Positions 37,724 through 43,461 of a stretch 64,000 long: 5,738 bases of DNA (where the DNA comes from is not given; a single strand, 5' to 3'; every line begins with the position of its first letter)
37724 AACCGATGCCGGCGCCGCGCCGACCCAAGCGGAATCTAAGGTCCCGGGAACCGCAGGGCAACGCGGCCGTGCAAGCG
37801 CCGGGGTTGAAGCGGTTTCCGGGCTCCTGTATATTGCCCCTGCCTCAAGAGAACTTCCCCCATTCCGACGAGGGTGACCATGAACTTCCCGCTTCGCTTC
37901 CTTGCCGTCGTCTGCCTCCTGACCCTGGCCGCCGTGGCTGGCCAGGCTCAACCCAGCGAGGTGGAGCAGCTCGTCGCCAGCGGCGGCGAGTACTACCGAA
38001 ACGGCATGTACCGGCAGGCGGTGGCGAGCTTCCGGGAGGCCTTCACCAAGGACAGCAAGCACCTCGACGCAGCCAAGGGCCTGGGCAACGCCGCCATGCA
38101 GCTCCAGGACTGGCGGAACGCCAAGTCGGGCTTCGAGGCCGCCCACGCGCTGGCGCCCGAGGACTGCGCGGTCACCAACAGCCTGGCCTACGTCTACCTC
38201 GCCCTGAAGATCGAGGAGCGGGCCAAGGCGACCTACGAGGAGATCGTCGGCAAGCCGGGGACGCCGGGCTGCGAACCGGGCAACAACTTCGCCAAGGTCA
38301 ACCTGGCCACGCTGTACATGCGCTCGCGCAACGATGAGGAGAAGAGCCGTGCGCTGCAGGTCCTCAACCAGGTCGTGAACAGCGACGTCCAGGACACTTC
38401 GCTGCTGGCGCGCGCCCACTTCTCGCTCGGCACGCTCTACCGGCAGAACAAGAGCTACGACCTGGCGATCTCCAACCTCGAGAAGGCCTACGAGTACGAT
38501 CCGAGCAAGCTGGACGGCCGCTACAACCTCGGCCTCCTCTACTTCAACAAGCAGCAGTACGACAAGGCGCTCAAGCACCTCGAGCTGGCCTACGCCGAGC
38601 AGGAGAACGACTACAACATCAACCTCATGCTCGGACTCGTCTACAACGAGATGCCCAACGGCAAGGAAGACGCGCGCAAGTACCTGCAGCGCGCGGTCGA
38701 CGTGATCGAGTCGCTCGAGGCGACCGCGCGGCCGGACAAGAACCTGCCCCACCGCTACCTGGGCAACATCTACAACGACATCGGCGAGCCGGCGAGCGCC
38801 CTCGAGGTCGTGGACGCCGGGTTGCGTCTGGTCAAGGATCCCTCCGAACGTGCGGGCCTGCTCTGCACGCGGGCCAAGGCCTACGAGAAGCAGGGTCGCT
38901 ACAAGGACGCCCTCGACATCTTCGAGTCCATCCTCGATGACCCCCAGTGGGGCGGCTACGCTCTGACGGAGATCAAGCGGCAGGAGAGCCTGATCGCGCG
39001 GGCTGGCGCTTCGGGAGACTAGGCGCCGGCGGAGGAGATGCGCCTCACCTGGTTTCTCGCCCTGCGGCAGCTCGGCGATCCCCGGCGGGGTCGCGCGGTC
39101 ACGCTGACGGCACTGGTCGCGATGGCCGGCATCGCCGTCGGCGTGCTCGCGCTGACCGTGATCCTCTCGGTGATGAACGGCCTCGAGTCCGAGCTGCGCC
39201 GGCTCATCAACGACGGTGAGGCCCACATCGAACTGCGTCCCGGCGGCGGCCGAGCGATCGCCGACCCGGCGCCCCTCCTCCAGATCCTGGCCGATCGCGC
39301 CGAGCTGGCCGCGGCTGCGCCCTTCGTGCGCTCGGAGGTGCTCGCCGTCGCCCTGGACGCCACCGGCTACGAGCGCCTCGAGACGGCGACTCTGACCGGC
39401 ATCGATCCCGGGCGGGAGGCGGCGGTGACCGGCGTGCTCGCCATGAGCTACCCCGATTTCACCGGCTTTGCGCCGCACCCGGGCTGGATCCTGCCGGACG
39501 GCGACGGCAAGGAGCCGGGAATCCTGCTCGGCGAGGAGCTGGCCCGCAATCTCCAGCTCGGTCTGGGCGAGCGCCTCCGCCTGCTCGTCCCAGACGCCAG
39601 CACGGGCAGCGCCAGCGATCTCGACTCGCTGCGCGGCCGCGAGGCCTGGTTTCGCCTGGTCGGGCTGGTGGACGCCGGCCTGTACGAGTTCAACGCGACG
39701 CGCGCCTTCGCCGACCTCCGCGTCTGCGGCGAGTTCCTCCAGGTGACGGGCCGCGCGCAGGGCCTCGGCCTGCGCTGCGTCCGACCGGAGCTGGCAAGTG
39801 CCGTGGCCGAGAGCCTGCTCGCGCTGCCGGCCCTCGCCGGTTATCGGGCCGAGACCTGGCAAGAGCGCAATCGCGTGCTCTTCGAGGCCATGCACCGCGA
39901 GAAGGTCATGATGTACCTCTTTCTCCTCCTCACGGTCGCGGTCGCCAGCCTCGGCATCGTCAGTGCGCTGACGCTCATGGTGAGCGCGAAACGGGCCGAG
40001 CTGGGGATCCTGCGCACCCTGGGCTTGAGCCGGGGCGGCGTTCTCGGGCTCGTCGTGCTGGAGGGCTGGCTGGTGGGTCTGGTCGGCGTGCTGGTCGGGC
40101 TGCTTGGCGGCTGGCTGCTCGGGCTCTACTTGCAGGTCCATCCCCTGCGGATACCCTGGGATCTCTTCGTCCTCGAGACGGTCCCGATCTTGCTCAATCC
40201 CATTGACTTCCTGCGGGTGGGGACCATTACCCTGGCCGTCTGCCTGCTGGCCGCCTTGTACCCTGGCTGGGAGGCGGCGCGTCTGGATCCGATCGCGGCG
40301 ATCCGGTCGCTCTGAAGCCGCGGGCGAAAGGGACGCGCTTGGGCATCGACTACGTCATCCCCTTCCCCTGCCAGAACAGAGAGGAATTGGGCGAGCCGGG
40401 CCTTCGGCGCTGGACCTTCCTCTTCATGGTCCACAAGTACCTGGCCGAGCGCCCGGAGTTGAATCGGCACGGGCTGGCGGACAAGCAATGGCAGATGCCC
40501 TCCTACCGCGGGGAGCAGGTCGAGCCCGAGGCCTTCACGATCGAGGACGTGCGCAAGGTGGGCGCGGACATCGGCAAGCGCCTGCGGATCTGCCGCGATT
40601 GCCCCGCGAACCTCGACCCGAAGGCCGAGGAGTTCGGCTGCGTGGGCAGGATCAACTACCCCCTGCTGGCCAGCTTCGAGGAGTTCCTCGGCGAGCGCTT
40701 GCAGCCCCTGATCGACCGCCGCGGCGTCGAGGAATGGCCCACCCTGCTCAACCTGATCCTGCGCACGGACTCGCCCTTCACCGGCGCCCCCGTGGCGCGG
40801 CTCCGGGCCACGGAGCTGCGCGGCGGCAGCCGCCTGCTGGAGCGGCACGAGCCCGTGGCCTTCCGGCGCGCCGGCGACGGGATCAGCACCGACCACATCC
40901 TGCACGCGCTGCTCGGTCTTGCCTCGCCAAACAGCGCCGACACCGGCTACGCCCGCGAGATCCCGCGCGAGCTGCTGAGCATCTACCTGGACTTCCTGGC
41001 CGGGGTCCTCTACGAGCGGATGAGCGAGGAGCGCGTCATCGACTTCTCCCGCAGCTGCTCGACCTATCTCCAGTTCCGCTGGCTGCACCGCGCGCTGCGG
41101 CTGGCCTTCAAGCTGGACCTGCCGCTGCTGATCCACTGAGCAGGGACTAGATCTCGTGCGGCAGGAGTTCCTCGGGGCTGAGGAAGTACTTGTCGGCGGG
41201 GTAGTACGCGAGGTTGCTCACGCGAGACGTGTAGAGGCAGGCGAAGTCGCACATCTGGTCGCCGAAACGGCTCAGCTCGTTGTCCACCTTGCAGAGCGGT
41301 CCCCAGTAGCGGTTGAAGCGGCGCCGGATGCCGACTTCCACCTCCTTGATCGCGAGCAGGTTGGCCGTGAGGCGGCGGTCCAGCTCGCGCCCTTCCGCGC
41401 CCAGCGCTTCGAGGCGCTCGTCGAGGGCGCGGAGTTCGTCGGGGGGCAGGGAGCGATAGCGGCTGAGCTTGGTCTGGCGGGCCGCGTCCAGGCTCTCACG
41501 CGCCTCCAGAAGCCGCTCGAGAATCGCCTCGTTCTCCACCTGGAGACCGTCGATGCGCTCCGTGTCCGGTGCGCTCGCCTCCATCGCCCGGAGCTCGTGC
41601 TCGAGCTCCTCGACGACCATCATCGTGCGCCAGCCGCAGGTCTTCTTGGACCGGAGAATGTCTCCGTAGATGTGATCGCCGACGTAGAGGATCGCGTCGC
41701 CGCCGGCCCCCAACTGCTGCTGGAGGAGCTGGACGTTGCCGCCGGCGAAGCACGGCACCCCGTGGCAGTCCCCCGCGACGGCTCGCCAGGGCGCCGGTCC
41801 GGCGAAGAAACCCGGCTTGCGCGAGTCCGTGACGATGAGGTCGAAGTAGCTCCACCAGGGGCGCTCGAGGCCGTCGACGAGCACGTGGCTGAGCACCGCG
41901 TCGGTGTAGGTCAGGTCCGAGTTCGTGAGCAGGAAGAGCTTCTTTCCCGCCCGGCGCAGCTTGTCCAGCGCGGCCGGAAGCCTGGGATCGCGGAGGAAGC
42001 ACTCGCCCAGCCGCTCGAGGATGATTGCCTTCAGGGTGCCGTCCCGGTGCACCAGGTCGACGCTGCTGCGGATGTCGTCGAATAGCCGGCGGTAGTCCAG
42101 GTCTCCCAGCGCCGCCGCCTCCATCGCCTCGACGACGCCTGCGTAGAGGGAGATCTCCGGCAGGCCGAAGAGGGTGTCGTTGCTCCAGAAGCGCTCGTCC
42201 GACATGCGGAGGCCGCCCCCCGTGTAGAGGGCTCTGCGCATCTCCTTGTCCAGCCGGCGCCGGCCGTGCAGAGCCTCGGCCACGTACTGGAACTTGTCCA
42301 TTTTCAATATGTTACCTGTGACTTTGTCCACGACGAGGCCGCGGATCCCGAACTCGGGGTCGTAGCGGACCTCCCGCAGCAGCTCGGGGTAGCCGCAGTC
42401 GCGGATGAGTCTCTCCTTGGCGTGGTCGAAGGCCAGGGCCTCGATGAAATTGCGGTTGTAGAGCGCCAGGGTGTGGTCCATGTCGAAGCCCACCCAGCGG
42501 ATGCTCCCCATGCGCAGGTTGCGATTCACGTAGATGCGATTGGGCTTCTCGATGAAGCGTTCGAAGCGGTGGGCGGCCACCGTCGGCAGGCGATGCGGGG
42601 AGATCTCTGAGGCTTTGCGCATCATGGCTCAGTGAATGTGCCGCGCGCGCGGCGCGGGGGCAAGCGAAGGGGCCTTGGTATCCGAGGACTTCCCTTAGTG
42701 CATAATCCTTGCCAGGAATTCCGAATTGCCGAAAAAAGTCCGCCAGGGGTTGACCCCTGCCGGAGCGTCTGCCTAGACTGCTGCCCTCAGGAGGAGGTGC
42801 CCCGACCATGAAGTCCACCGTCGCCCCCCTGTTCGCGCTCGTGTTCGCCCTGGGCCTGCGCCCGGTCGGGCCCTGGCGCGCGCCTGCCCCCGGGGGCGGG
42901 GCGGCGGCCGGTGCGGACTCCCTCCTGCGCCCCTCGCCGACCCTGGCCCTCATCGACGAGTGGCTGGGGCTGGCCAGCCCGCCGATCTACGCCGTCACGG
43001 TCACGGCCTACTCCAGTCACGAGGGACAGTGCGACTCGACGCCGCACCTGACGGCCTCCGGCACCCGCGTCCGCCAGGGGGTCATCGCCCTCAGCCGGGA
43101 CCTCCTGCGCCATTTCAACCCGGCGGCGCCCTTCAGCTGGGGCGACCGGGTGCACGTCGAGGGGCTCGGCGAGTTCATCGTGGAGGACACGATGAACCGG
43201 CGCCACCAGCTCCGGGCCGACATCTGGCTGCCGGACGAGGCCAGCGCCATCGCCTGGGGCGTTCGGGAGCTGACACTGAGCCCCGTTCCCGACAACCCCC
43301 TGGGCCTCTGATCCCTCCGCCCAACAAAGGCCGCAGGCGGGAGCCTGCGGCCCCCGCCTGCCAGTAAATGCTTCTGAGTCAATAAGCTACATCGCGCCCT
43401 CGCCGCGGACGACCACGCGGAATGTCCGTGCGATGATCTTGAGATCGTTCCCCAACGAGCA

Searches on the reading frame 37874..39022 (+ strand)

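Call 9: search_protein_families(library=pfam, proteins=[window:37874-39022:+], max_evalue=0.01)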
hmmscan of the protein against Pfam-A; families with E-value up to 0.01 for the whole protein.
window:37874-39022:+ (382 aa): 24 families
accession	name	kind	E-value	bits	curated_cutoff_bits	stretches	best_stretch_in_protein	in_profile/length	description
PF07719.23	TPR_2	-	3.2e-24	83.4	27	3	179-211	1-33/34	Tetratricopeptide repeat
PF00515.34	TPR_1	-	7.2e-21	73.5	27.8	2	179-211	1-33/34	Tetratricopeptide repeat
PF14559.12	TPR_19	-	1.4e-17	64.2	25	2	191-245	3-57/68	Tetratricopeptide repeat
PF13428.12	TPR_14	-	3.6e-17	61.6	23.5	0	333-357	7-32/44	Tetratricopeptide repeat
PF13432.12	TPR_16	-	1.2e-16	61.2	32.7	2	185-245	3-63/65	Tetratricopeptide repeat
PF13424.12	TPR_12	-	2e-16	60.4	30.1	2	295-354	8-72/77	Tetratricopeptide repeat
PF13181.12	TPR_8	-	7.7e-16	57.3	25.7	2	179-211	1-33/34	Tetratricopeptide repeat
PF13174.12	TPR_6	-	1.7e-13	50.7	26.3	0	334-355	7-28/33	Tetratricopeptide repeat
PF12895.13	ANAPC3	-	1.1e-10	42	27.2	1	192-271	2-79/82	Anaphase-promoting complex, cyclosome, subunit 3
PF23914.1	TPR_CcmH_CycH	-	1.8e-10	41.3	42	1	184-275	55-148/158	Cytochrome c-type biogenesis protein H TPR domain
PF13176.12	TPR_7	-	9.4e-10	38.2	27.9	0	334-354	6-26/36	Tetratricopeptide repeat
PF13431.12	TPR_17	-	3.6e-08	33.5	24.4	1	202-233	2-33/34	Tetratricopeptide repeat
PF13414.12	TPR_11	-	1.3e-07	31.7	26.8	1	186-226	1-41/42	TPR repeat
PF13374.12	TPR_10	-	2.9e-07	30.7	27.5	0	218-239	7-28/42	Tetratricopeptide repeat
PF14561.12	TPR_20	-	6.5e-07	30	25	1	198-239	7-47/90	Tetratricopeptide repeat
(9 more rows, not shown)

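Call 87: search_protein_families(library=ncbifam, proteins=[window:37874-39022:+], max_evalue=0.001)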
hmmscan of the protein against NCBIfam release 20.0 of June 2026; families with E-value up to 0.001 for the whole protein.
window:37874-39022:+ (382 aa): 24 families
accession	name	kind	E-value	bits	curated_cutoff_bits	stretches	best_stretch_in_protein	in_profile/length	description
NF040959.1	MamA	equivalog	3.3e-23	82.2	200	2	156-277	52-168/204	magnetosome protein MamA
TIGR02917.1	PEP_TPR_lipo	equivalog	2.2e-17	62.3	312.2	2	137-354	328-526/899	XrtA/PEP-CTERM system TPR-repeat protein PrsT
TIGR02521.1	type_IV_pilW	equivalog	3.1e-17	62.9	154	2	30-102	31-103/234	type IV pilus biogenesis/stability protein PilW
NF052415.1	T3SS_chap_SctY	equivalog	4.4e-17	62.5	70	2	185-275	12-104/106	type III secretion apparatus assembly chaperone SctY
TIGR02552.1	LcrH_SycD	equivalog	1.6e-15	57.1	104.8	1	25-121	13-109/136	SycD/LcrH family type III secretion system chaperone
NF047371.1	FlcA_CTERM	equivalog_domain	6.5e-14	51.3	300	1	169-296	428-558/646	periplasmic flagellar collar protein FlcA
TIGR02795.1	tol_pal_ybgF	equivalog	3.8e-11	43.6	90.1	1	39-125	11-103/119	tol-pal system protein YbgF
NF008757.0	PRK11788.1-5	equivalog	1.6e-10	40.7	363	1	100-276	109-277/388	lipopolysaccharide assembly protein LapB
NF008756.0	PRK11788.1-4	equivalog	1.8e-10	40.4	474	1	94-280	102-281/389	lipopolysaccharide assembly protein LapB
NF033920.0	C39_PA2778_fam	equivalog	2.5e-10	40.2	150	1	32-122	158-248/255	PA2778 family cysteine peptidase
NF007302.0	PRK09782.1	equivalog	2.5e-10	39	1223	1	155-282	593-714/990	phage receptor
TIGR00540.1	TPR_hemY_coli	hypoth_equivalog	4.5e-10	38.9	142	0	48-123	310-384/385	heme biosynthesis-associated TPR protein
NF047507.1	TPR_BatC_Lepto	exception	3.9e-09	36.3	175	1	159-232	76-149/214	TPR repeat-containing protein BatC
NF052312.1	T9SS_PorW_SprE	equivalog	1.1e-08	34.3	250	0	270-355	156-244/716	type IX secretion system periplasmic lipoprotein PorW/SprE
NF033762.1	social_mot_Tgl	equivalog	1.2e-07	31.3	225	1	160-309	50-189/252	social motility TPR repeat lipoprotein Tgl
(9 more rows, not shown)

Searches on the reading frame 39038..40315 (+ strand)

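Call 7: search_protein_families(library=ncbifam, proteins=[window:39038-40315:+], max_evalue=0.01)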
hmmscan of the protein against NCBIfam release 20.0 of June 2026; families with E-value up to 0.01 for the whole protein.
window:39038-40315:+ (425 aa): 8 families
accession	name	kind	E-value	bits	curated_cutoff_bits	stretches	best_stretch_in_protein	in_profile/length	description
TIGR02212.1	lolCE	equivalog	6.1e-63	213.2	362.45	1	4-424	3-410/411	lipoprotein-releasing ABC transporter permease subunit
NF008357.0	PRK11146.1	exception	6.5e-35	120.7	439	1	2-420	4-409/414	lipoprotein-releasing ABC transporter permease subunit LolE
NF008076.0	PRK10814.1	exception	2.1e-34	119.2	473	1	6-423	8-397/399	lipoprotein-releasing ABC transporter permease subunit LolC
TIGR02213.1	lolE_release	exception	4.4e-30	104.9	540.35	1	4-422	3-408/411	lipoprotein-releasing ABC transporter permease subunit LolE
TIGR03434.1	ADOP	subfamily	2.3e-14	52.5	622.3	1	202-424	590-802/803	ADOP family duplicated permease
NF038346.1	FtsX_actino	exception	0.00079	18.9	250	1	281-363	172-254/308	permease-like cell division protein FtsX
NF007826.0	PRK10535.1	equivalog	0.0016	16.7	966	1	289-422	518-645/648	macrolide ABC transporter ATP-binding protein/permease MacB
NF038347.1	FtsX_Gpos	exception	0.0023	17.3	225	1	273-355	152-234/296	permease-like cell division protein FtsX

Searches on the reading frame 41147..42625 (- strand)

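Call 7: search_protein_families(library=ncbifam, proteins=[window:41147-42625:-], max_evalue=0.01)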
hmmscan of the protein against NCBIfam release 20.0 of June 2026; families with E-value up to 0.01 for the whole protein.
window:41147-42625:- (492 aa): 1 family
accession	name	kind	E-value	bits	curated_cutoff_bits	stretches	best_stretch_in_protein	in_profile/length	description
TIGR02244.1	HAD-IG-Ncltidse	subfamily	3e-94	316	237.15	1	31-352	1-337/343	HAD-IG family 5'-nucleotidase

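Call 9: search_protein_families(library=pfam, proteins=[window:41147-42625:-], max_evalue=0.01)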
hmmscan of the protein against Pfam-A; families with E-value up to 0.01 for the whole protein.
window:41147-42625:- (492 aa): 2 families
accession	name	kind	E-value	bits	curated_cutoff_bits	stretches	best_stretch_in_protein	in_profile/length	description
PF05761.20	5_nucleotid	-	1.1e-128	430.5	28.5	1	31-491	1-458/460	5' nucleotidase family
PF00702.32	Hydrolase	-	7.1e-06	27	26.4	1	131-323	52-184/191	haloacid dehalogenase-like hydrolase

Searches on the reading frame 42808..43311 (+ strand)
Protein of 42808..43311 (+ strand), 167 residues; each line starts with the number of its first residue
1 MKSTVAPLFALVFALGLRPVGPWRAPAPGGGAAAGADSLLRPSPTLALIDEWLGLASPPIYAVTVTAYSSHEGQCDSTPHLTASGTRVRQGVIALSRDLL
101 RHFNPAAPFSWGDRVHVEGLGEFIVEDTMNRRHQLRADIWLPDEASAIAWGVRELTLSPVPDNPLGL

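Call 7: search_protein_families(library=ncbifam, proteins=[window:42808-43311:+], max_evalue=0.01)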
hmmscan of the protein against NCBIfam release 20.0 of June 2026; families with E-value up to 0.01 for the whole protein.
window:42808-43311:+ (167 aa): 1 family
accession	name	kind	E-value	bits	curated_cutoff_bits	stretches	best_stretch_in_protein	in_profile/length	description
NF040670.1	wall_bind_EntA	exception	0.0078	15.7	560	1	63-154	198-284/291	cell wall-binding protein EntA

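Call 9: search_protein_families(library=pfam, proteins=[window:42808-43311:+], max_evalue=0.01)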
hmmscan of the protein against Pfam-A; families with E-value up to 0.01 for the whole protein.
window:42808-43311:+ (167 aa): 0 families

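Call 58: search_protein_families(library=ncbifam, proteins=[window:42808-43311:+], max_evalue=0.000001)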
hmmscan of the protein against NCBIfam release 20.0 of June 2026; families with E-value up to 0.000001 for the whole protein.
window:42808-43311:+ (167 aa): 0 families
